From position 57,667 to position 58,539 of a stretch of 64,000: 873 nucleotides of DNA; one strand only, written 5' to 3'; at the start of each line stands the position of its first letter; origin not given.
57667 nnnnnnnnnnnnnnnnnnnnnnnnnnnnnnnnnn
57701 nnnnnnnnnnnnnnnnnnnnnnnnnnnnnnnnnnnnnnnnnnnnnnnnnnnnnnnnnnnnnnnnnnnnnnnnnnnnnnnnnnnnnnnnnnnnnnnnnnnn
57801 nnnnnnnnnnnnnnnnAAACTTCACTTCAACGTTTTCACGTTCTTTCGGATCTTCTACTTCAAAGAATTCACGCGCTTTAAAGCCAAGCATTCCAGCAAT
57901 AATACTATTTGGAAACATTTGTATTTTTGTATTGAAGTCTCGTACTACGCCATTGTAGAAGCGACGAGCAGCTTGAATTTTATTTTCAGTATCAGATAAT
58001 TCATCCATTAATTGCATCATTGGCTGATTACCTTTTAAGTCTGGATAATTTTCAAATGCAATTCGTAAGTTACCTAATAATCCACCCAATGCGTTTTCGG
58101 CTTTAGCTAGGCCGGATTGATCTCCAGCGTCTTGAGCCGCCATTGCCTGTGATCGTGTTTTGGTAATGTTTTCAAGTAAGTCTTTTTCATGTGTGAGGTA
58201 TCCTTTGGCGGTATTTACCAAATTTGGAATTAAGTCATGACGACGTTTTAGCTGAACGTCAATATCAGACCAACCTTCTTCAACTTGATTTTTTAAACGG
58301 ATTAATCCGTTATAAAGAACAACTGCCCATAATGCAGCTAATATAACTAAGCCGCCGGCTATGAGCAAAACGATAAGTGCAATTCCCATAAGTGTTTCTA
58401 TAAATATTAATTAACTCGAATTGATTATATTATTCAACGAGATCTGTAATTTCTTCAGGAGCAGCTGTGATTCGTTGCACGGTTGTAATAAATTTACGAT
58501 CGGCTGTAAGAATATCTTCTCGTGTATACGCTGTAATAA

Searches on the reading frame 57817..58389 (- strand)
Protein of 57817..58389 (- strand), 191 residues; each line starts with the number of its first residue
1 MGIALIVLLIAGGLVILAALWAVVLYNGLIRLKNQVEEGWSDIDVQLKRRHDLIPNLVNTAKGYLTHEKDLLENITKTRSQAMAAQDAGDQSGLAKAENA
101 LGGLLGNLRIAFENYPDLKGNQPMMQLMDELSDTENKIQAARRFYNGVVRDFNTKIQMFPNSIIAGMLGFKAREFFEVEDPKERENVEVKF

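Call 46: search_protein_families(library=pfam, proteins=[window:57817-58389:-], max_evalue=0.001)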
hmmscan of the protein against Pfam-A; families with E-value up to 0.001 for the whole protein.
window:57817-58389:- (191 aa): 1 family
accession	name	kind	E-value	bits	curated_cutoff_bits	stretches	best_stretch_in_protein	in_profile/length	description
PF04011.17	LemA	-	5.5e-57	192.2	26.2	1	40-191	2-149/149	LemA family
